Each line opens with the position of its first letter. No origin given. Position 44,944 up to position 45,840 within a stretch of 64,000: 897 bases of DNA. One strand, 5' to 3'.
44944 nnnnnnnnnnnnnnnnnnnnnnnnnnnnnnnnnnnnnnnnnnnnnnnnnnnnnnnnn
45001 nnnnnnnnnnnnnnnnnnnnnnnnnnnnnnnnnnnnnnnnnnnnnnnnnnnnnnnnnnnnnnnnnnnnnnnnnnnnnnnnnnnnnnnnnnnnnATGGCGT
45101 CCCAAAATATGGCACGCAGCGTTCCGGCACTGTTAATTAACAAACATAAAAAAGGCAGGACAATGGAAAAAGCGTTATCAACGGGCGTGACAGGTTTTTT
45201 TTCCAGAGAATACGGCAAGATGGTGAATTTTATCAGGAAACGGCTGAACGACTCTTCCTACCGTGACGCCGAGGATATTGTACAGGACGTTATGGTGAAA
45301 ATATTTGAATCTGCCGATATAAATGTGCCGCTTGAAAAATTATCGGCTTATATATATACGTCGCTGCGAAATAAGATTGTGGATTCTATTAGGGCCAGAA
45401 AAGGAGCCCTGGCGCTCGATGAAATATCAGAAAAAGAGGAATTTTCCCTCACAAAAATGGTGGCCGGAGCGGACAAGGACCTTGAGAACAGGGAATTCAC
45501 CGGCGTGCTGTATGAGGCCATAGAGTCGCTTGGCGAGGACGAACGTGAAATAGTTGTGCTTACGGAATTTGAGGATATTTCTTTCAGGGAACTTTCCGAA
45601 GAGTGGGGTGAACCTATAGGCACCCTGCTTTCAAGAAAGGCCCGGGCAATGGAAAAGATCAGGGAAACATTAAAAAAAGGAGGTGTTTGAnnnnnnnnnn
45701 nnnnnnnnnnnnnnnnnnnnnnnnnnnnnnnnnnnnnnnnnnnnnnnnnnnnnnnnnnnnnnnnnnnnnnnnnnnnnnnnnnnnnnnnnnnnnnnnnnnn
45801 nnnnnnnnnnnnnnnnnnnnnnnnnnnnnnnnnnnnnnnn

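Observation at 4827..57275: Three paralogous secreted proteins share a Thr/Pro-repeat linker plus an FPNPF/YPDPY C-terminal domain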

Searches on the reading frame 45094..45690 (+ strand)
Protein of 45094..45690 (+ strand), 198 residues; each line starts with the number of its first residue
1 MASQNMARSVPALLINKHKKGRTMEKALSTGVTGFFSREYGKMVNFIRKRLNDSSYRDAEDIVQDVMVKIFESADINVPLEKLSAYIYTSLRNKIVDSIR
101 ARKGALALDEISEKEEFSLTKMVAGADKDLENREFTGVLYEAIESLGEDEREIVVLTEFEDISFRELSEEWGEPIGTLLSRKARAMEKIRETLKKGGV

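Call 12: search_protein_families(library=pfam, proteins=[window:45094-45690:+], max_evalue=0.001)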
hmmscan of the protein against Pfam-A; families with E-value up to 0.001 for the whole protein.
window:45094-45690:+ (198 aa): 3 families
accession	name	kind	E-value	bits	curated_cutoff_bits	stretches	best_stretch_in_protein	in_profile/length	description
PF04542.20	Sigma70_r2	-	1.7e-10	41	24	1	36-103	2-69/71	Sigma-70 region 2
PF08281.18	Sigma70_r4_2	-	1.7e-07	31.2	25.7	1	139-189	4-54/54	Sigma-70, region 4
PF04545.22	Sigma70_r4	-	1.1e-06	28.5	24.1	1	142-191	1-50/50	Sigma-70, region 4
